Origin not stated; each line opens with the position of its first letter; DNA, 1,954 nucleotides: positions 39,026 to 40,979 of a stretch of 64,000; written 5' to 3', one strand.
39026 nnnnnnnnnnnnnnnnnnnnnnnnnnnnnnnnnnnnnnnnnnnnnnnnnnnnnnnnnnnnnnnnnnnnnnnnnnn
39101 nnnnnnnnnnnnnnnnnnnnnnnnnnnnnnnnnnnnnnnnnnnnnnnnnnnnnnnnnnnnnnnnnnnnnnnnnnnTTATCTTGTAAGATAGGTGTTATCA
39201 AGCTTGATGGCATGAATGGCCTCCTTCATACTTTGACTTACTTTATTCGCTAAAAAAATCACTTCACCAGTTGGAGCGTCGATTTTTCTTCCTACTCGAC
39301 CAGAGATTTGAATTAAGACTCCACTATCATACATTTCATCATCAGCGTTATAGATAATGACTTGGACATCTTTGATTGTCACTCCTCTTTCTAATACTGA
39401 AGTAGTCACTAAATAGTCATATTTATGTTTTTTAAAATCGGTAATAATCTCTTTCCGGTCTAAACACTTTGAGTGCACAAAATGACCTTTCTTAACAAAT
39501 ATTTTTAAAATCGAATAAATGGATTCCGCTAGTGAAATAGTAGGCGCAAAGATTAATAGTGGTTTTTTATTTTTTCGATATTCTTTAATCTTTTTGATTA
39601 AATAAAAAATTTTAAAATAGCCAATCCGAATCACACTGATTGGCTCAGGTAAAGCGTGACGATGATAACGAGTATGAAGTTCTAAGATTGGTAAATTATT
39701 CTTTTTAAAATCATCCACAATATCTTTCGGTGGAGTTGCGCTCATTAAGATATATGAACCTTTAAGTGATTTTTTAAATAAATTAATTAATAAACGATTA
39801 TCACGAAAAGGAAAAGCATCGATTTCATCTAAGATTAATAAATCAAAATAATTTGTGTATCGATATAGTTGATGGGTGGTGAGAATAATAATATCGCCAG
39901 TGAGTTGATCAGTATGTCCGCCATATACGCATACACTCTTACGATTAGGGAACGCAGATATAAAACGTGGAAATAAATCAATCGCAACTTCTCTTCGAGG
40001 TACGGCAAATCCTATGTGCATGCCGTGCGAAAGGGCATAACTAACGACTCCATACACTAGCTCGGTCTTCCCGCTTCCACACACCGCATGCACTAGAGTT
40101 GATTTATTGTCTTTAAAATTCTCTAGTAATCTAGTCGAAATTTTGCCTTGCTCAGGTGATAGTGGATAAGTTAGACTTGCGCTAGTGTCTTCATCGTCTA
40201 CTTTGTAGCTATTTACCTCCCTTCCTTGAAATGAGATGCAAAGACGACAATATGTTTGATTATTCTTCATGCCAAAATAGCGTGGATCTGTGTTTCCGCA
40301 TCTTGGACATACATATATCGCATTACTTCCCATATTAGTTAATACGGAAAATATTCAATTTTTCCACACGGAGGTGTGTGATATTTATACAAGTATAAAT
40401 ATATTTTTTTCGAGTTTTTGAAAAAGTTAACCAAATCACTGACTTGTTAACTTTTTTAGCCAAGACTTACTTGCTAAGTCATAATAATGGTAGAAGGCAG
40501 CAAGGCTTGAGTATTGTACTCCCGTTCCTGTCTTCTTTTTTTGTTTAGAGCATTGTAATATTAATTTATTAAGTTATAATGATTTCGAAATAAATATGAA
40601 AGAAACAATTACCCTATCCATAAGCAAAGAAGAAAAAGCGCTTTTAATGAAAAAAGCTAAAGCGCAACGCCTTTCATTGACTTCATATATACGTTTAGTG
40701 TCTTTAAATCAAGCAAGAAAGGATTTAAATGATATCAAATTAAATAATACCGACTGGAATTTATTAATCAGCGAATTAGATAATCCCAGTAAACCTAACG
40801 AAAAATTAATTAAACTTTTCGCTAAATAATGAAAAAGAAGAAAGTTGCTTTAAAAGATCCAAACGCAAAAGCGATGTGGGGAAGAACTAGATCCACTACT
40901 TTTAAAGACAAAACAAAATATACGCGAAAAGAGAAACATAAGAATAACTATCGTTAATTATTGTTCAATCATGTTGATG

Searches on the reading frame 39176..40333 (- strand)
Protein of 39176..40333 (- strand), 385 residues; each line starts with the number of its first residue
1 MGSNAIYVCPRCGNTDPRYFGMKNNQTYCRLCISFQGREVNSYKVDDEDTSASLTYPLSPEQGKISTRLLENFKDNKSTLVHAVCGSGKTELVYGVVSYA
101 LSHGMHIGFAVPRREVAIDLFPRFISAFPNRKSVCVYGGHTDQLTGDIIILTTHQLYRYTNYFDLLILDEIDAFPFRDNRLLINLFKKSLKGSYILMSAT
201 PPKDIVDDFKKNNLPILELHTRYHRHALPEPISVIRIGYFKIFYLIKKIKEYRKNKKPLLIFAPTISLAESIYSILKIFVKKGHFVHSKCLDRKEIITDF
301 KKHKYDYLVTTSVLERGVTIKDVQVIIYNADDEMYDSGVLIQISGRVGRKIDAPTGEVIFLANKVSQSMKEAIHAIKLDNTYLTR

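Call 10: search_protein_families(library=pfam, proteins=[window:39176-40333:-], max_evalue=0.1)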
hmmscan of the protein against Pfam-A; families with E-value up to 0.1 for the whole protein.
window:39176-40333:- (385 aa): 5 families
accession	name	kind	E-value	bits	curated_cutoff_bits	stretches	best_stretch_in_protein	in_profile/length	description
PF00270.35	DEAD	-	1.1e-16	61.5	26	2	68-205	6-164/167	DEAD/DEAH box helicase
PF00271.37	Helicase_C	-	5.6e-15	56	23.5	1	249-349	10-108/110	Helicase conserved C-terminal domain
PF04851.21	ResIII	-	1.7e-13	51.2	22.5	1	57-202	3-163/164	Type III restriction enzyme, res subunit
PF25201.1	nSTAND6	-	0.051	14.1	27.7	1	67-132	9-75/148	Novel STAND NTPase 6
PF22590.2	Cas3-like_C_2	-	0.061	14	27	0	259-350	5-104/106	CRISPR-associated nuclease/helicase Cas3, C-terminal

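Call 13: find_encoding_contigs(protein=window:39176-40333:-, flank=3000, max_places=10)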
Protein window:39176-40333:- (385 aa): no gene with exactly this product is on record in the collection.

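Call 15: find_homologous_proteins(query=window:39176-40333:-, max_evalue=1e-20)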
Query window:39176-40333:- (385 aa): 2534 proteins with E <= 1e-20 among 8000 candidates; the best 120 are listed.
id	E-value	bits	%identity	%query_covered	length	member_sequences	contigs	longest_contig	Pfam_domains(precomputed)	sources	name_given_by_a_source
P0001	7.0e-241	817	100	95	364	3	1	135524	PF00270.36,PF00271.38,PF04851.22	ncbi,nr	ncbi:MAG: DEAD/DEAH box helicase [Bacilli bacterium]|nr:DEAD/DEAH box helicase [Bacilli bacterium]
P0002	2.4e-240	815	92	100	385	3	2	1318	PF00270.36,PF00271.38,PF04851.22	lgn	-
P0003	2.5e-239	812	93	100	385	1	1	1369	PF00270.36,PF00271.38,PF04851.22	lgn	-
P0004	2.7e-230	782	88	100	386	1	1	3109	PF00270.36,PF00271.38,PF04851.22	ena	-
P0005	1.0e-208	711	82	98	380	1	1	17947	PF00270.36,PF00271.38,PF04851.22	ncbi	-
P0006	2.4e-196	670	74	100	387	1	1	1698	PF00270.36,PF00271.38,PF04851.22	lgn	-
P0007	3.4e-195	666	74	100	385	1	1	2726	PF00270.36,PF00271.38,PF04851.22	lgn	-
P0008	3.5e-184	630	72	100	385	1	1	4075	PF00270.36,PF00271.38,PF04851.22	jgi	-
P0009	7.5e-183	626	70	100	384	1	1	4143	PF00270.36,PF00271.38,PF04851.22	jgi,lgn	-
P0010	1.0e-181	622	70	100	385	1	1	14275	PF00270.36,PF00271.38,PF04851.22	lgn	-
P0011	3.4e-179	614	70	98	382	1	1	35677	PF00270.36,PF00271.38,PF04851.22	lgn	-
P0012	6.1e-178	610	71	100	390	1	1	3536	PF00270.36,PF00271.38,PF04851.22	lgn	-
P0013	5.7e-169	580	68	98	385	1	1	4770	PF00270.36,PF00271.38,PF04851.22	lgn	-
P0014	9.0e-169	579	66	98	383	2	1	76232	PF00270.36,PF00271.38,PF04851.22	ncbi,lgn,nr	ncbi:MAG: DEAD/DEAH box helicase [Bacilli bacterium]|nr:DEAD/DEAH box helicase [Bacilli bacterium]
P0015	4.4e-165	567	75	86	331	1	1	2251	PF00270.36,PF00271.38,PF04851.22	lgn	-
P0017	1.2e-142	493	56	98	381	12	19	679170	PF00270.36,PF00271.38,PF04851.22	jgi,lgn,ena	jgi:competence protein ComFA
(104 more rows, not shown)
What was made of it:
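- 38557..40333 (-): comFA (39176-40333) and comFC (38557-39213), the operon behind copy B. secA follows. Homologs are named ComFA by JGI (call 15).
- Tried and rejected: The source contig was recovered through P0001 instead (call 15).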

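Call 16: find_encoding_contigs(protein=P0005, flank=10000, max_places=3)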
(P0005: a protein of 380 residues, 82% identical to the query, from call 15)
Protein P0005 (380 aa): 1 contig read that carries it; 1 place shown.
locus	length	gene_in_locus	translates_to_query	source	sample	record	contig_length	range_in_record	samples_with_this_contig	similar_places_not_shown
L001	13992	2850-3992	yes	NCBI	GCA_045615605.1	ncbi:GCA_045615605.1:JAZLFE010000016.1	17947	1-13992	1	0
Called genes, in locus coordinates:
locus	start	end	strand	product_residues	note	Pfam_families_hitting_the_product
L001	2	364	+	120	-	?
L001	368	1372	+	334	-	PF14057:GGGtGRT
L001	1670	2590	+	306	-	PF06271:RDD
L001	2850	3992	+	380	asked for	PF00270:DEAD, PF04851:ResIII, PF00271:Helicase_C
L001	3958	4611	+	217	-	PF00156:Pribosyltran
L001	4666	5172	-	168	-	PF13958:ToxN_toxin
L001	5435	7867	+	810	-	PF00271:Helicase_C (faint), PF07517:SecA_DEAD, PF00270:DEAD (weak), PF01043:SecA_PP_bind, PF21090:P-loop_SecA, PF07516:SecA_SW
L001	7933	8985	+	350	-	PF03462:PCRF, PF00472:RF-1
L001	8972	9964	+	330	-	PF02588:YitT_membrane, PF10035:DUF2179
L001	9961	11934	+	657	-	PF00270:DEAD (faint), PF04851:ResIII, PF17757:UvrB_inter, PF27431:UvrB_3rd, PF00271:Helicase_C, PF12344:UvrB, PF02151:UVR (weak)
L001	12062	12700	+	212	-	PF14512:TM1586_NiRdase, PF00881:Nitroreductase (faint)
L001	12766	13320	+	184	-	-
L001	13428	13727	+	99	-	PF03840:SecG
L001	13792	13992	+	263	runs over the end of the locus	PF00763:THF_DHG_CYH, PF02882:THF_DHG_CYH_C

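Call 17: find_encoding_contigs(protein=P0004, flank=3000, max_places=3)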
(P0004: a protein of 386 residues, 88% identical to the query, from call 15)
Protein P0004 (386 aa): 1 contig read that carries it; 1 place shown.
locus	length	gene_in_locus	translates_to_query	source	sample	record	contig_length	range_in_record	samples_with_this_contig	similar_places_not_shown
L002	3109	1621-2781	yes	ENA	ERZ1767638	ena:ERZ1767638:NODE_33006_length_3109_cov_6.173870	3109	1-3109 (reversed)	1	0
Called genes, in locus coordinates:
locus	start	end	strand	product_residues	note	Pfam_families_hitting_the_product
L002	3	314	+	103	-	?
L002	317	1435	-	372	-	PF01545:Cation_efflux, PF16916:ZT_dimer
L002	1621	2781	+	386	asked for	PF00270:DEAD, PF04851:ResIII, PF00271:Helicase_C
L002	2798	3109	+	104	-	?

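Call 18: find_encoding_contigs(protein=P0011, flank=10000, max_places=3)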
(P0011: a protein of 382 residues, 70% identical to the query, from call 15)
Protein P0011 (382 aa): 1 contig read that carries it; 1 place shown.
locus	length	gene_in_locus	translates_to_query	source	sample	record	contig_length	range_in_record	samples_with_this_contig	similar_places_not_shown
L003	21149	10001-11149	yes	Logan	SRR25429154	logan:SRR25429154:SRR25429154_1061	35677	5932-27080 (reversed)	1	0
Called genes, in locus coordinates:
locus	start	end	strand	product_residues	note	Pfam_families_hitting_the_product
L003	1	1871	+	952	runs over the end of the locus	PF07694:5TM-5TMR_LYT, PF00672:HAMP (weak), PF07228:SpoIIE, PF13581:HATPase_c_2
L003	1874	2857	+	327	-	PF09954:DUF2188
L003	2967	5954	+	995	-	PF02811:PHP, PF07733:DNA_pol3_alpha, PF17657:DNA_pol3_finger, PF14579:HHH_6, PF13742:tRNA_anti_2 (faint), PF01336:tRNA_anti-codon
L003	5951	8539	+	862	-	PF02739:5_3_exonuc_N, PF01367:5_3_exonuc, PF22619:DNA_polI_exo1, PF00476:DNA_pol_A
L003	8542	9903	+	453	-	PF01149:Fapy_DNA_glyco, PF06831:H2TH, PF06827:zf-FPG_IleRS (weak), PF01121:CoaE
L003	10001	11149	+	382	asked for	PF00270:DEAD, PF04851:ResIII, PF00271:Helicase_C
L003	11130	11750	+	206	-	PF00156:Pribosyltran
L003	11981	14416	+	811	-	PF07517:SecA_DEAD, PF00270:DEAD (weak), PF01043:SecA_PP_bind, PF21090:P-loop_SecA, PF00271:Helicase_C (weak), PF21090:P-loop_SecA, PF07516:SecA_SW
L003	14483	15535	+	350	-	PF03462:PCRF, PF00472:RF-1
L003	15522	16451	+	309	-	PF02588:YitT_membrane, PF19700:DUF6198 (faint), PF10035:DUF2179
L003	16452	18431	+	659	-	PF00270:DEAD (faint), PF04851:ResIII, PF17757:UvrB_inter, PF27431:UvrB_3rd, PF00271:Helicase_C, PF12344:UvrB, PF02151:UVR (weak)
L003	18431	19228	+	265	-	PF01048:PNP_UDP_1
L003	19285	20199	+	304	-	PF02661:Fic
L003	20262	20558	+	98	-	PF03840:SecG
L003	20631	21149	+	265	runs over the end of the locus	PF00763:THF_DHG_CYH, PF02882:THF_DHG_CYH_C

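Call 88: find_encoding_contigs(protein=P0014, flank=4000, max_places=2)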
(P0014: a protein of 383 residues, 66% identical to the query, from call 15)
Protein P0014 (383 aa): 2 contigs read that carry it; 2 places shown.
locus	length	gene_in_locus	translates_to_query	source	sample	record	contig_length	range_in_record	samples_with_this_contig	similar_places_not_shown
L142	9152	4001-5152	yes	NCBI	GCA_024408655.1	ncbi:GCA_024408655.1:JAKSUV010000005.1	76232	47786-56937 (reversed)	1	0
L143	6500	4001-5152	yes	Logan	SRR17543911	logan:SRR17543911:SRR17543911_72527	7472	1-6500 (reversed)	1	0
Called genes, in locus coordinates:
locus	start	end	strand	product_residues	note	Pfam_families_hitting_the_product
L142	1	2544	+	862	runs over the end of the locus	PF02739:5_3_exonuc_N, PF01367:5_3_exonuc, PF22619:DNA_polI_exo1, PF00476:DNA_pol_A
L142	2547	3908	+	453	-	PF01149:Fapy_DNA_glyco, PF06831:H2TH, PF06827:zf-FPG_IleRS, PF01121:CoaE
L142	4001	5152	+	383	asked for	PF00270:DEAD, PF04851:ResIII, PF00271:Helicase_C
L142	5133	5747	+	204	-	PF00156:Pribosyltran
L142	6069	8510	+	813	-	PF07517:SecA_DEAD, PF00270:DEAD (weak), PF01043:SecA_PP_bind, PF21090:P-loop_SecA, PF00271:Helicase_C (weak), PF21090:P-loop_SecA, PF07516:SecA_SW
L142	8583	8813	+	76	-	-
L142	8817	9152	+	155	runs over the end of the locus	PF08284:RVP_2 (weak), PF13650:Asp_protease_2 (weak), PF13975:gag-asp_proteas (weak)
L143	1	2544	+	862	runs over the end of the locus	PF02739:5_3_exonuc_N, PF01367:5_3_exonuc, PF22619:DNA_polI_exo1, PF00476:DNA_pol_A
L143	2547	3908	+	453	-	PF01149:Fapy_DNA_glyco, PF06831:H2TH, PF06827:zf-FPG_IleRS, PF01121:CoaE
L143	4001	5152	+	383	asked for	PF00270:DEAD, PF04851:ResIII, PF00271:Helicase_C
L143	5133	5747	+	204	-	PF00156:Pribosyltran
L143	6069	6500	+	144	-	?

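Call 89: find_encoding_contigs(protein=P0017, flank=4000, max_places=2)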
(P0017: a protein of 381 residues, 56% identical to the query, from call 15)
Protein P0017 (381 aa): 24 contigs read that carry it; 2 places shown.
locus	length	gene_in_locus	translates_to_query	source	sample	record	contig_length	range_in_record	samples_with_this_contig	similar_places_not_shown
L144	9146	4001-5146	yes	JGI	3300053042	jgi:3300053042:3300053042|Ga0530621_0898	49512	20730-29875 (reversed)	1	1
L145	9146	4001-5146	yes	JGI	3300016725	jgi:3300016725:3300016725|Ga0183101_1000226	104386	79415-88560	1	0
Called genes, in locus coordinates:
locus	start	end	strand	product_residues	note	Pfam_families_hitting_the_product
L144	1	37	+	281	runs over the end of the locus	PF05175:MTS, PF06325:PrmA (weak), PF13847:Methyltransf_31 (weak), PF13649:Methyltransf_25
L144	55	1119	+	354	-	PF01300:Sua5_yciO_yrdC, PF02502:LacAB_rpiB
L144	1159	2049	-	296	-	PF00126:HTH_1, PF03466:LysR_substrate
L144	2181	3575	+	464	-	PF00999:Na_H_Exchanger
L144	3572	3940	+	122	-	-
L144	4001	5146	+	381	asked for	PF04851:ResIII (weak), PF00270:DEAD, PF00271:Helicase_C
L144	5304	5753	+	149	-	PF00156:Pribosyltran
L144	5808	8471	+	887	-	PF07517:SecA_DEAD, PF00270:DEAD (weak), PF01043:SecA_PP_bind, PF21090:P-loop_SecA, PF07516:SecA_SW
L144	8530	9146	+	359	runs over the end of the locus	PF03462:PCRF, PF00472:RF-1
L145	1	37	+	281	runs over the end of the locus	PF05175:MTS, PF06325:PrmA (faint), PF13847:Methyltransf_31 (weak), PF13649:Methyltransf_25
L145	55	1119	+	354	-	PF01300:Sua5_yciO_yrdC, PF02502:LacAB_rpiB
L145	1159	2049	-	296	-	PF00126:HTH_1, PF03466:LysR_substrate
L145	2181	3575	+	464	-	PF00999:Na_H_Exchanger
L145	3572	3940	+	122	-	-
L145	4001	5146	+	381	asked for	PF04851:ResIII (weak), PF00270:DEAD, PF00271:Helicase_C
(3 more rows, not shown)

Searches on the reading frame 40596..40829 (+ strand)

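Call 10: search_protein_families(library=pfam, proteins=[window:40596-40829:+], max_evalue=0.1)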
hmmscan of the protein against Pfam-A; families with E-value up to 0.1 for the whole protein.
window:40596-40829:+ (77 aa): 3 families
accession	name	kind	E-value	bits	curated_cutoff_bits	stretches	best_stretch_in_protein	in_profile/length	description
PF08681.18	TacA1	-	2e-11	44.1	21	1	5-76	2-76/80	Antitoxin TacA 1-like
PF21983.2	NikA-like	-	8.1e-07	29.5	27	1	3-48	5-50/72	Mobilization protein NikA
PF19807.5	DUF6290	-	0.013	16.1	27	1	4-35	3-34/72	Family of unknown function (DUF6290)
